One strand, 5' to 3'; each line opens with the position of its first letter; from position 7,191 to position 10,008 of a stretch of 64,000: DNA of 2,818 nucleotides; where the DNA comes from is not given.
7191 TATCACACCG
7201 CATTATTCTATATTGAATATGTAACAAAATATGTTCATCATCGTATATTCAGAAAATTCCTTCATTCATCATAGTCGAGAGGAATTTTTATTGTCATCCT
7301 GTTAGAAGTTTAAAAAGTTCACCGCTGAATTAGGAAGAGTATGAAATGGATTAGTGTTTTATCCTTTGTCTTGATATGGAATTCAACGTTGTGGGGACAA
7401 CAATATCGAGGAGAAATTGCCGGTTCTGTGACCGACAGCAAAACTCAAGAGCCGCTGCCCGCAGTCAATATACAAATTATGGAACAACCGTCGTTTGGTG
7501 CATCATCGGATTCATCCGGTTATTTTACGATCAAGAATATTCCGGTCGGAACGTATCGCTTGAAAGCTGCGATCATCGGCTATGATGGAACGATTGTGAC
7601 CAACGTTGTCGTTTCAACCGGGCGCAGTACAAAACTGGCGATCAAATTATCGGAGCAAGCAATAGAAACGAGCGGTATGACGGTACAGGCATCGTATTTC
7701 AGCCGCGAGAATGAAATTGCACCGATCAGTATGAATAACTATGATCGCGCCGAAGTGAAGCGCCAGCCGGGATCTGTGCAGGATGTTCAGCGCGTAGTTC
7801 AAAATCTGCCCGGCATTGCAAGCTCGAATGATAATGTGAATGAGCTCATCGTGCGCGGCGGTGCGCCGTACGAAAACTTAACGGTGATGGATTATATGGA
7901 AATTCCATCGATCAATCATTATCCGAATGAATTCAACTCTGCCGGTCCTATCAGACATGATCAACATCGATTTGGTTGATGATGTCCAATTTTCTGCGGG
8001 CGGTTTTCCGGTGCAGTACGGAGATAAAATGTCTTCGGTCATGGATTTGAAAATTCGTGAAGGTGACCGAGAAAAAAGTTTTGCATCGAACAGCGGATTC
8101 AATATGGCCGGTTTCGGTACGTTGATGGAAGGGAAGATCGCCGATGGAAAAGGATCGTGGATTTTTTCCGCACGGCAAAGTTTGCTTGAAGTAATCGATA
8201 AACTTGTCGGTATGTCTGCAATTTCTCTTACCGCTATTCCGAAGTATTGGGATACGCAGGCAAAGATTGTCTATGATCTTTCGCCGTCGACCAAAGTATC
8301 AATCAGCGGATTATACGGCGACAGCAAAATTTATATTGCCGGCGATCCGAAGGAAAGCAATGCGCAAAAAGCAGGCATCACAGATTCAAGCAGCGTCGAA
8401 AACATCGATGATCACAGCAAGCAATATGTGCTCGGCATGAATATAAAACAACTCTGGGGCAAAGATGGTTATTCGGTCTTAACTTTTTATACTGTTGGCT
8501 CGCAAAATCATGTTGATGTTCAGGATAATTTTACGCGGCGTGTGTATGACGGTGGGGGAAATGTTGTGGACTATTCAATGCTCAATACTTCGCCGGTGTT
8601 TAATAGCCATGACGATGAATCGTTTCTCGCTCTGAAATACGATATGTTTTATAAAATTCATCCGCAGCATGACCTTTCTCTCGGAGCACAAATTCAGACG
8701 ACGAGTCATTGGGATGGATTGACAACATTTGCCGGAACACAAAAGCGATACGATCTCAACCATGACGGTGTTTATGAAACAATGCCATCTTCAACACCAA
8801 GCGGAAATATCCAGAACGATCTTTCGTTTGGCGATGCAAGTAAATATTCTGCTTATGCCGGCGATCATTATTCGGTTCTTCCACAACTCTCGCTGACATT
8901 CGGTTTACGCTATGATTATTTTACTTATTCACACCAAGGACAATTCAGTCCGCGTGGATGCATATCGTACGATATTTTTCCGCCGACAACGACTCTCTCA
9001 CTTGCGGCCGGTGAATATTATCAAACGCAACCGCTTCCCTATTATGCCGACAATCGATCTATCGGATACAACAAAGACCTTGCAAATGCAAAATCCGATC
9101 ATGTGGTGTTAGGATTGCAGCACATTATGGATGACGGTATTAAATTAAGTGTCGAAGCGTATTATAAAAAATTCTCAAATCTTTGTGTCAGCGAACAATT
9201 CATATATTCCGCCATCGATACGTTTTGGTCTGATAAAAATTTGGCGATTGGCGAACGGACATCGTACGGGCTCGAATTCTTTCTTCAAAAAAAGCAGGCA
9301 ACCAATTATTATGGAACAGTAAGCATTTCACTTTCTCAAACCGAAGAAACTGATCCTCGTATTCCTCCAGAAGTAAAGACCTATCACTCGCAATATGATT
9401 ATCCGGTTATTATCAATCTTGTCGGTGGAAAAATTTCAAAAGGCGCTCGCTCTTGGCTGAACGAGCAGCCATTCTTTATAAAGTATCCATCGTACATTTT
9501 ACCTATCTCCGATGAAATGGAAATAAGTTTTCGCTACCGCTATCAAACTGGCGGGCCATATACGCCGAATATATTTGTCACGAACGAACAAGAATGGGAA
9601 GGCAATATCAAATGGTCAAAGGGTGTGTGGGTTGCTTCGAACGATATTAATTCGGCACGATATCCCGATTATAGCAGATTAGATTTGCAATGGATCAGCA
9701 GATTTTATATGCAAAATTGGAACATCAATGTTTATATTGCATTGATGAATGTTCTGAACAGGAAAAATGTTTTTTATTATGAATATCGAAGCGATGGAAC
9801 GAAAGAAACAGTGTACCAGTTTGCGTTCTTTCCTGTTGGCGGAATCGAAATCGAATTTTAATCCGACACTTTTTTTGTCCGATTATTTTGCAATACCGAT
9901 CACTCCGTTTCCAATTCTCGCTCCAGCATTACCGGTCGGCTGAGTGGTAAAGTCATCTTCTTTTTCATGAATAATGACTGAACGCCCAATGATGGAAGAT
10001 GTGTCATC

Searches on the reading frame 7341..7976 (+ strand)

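Call 41: search_protein_families(library=pfam, proteins=[window:7341-7976:+], max_evalue=0.001)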
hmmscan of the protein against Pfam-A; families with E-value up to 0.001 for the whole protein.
window:7341-7976:+ (212 aa): 5 families
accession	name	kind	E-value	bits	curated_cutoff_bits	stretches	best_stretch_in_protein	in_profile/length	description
PF13715.12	CarbopepD_reg_2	-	1.9e-17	63.5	32.2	1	26-114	1-87/88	CarboxypepD_reg-like domain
PF13620.12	CarboxypepD_reg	-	1.4e-15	57.9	32.3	1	26-103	2-81/82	Carboxypeptidase regulatory-like domain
PF14686.12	fn3_3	-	1.6e-05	25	24.4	1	35-99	14-75/75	Polysaccharide lyase family 4, domain II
PF17802.7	SpaA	-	2.7e-05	24.7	23.1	1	26-84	3-70/91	Prealbumin-like fold domain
PF07715.20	Plug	-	0.00017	22.5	23.9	1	127-199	5-78/107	TonB-dependent Receptor Plug Domain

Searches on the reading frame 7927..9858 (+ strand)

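Call 41: search_protein_families(library=pfam, proteins=[window:7927-9858:+], max_evalue=0.001)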
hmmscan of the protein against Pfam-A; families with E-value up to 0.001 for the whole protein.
window:7927-9858:+ (644 aa): 2 families
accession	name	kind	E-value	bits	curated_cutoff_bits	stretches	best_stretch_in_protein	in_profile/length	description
PF00593.30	TonB_dep_Rec_b-barrel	-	2.2e-19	71.1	27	1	159-603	55-432/436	TonB dependent receptor-like, beta-barrel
PF25183.1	OMP_b-brl_4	-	4e-05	22.6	30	1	263-336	321-397/838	Outer membrane beta barrel domain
